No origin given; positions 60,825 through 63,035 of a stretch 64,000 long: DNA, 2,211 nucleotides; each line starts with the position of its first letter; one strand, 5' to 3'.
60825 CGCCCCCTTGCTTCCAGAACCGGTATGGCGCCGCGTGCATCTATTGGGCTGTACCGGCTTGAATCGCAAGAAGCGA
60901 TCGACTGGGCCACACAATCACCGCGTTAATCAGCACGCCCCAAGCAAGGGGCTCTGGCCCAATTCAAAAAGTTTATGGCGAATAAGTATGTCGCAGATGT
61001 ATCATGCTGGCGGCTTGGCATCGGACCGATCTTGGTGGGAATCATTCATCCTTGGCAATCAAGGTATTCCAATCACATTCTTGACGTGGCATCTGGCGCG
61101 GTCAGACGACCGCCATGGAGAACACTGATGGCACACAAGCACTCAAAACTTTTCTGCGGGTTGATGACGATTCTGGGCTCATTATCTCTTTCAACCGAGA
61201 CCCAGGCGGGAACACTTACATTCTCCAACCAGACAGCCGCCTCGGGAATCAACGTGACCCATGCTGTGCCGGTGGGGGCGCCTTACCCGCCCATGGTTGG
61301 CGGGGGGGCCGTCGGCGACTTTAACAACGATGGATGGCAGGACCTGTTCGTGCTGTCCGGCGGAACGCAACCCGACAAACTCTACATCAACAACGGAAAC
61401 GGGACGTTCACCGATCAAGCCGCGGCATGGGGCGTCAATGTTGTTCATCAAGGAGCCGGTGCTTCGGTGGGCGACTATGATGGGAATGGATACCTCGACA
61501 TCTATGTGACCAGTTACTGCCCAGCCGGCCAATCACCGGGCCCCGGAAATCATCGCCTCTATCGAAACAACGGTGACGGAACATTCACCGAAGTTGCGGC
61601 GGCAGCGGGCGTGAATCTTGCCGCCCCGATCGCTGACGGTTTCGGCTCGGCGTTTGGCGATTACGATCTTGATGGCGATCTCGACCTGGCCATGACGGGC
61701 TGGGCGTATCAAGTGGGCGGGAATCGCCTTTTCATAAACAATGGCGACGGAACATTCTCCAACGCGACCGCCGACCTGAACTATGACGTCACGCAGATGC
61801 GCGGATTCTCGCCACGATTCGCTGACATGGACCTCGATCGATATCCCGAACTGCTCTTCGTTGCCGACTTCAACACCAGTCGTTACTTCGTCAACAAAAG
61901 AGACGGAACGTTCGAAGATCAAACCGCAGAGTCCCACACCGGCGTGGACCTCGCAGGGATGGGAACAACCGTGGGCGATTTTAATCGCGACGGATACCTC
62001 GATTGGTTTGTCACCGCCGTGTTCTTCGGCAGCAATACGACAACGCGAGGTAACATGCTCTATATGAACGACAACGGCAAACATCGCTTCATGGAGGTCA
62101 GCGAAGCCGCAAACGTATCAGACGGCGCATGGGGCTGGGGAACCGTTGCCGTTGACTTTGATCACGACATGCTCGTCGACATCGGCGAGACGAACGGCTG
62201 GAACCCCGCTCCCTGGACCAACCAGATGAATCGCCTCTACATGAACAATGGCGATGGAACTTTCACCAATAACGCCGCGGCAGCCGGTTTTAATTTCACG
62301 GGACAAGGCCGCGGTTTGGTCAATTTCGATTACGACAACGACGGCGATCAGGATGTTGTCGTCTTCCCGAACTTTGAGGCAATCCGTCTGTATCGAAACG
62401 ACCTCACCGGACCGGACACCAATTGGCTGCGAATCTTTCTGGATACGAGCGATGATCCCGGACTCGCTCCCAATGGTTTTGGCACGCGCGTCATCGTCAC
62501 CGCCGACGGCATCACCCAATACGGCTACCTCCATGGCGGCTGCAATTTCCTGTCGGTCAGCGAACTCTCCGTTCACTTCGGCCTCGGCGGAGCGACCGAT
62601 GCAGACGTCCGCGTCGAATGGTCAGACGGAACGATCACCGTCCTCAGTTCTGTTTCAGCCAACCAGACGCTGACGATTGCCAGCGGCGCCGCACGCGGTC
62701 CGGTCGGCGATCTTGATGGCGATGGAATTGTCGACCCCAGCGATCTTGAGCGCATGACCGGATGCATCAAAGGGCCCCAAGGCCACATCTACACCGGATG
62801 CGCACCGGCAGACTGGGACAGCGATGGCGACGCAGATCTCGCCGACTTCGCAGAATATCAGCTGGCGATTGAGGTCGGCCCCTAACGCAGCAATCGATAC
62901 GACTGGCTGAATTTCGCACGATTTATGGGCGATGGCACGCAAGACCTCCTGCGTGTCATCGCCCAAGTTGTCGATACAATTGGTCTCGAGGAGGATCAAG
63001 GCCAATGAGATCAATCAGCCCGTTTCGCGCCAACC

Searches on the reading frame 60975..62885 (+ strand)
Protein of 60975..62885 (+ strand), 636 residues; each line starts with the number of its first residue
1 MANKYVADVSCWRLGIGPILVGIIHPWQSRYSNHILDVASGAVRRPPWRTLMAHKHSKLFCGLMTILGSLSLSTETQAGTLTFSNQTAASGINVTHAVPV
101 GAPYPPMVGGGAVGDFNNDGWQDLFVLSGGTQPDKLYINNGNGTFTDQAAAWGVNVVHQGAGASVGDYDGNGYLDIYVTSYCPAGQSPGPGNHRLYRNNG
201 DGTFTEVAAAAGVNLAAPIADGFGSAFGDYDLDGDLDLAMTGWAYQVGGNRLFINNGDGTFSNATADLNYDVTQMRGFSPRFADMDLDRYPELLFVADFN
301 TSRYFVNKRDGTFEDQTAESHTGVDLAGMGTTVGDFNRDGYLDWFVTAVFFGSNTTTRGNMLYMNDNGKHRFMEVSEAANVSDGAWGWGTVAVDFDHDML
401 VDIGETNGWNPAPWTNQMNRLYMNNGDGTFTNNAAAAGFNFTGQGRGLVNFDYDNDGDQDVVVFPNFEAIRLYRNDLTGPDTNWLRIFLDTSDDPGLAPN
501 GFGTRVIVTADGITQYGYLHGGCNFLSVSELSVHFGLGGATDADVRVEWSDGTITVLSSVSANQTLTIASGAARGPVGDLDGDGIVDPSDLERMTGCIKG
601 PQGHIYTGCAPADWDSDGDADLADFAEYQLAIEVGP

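Call 5: search_protein_families(library=pfam, proteins=[window:60975-62885:+], max_evalue=0.01)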
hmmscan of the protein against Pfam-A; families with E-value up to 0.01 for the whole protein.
window:60975-62885:+ (636 aa): 4 families
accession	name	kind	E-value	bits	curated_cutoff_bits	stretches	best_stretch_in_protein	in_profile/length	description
PF13517.12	FG-GAP_3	-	4.1e-48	162.2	26.9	6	115-178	1-61/61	FG-GAP-like repeat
PF07593.17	UnbV_ASPIC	-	4.9e-15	55.6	23.4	1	501-567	1-68/68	ASPIC and UnbV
PF01839.29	FG-GAP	-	2.5e-11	43.6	22.1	2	160-180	2-22/37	FG-GAP repeat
PF00404.24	Dockerin_1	-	0.0063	17.1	22.9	1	578-626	2-50/57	Dockerin type I domain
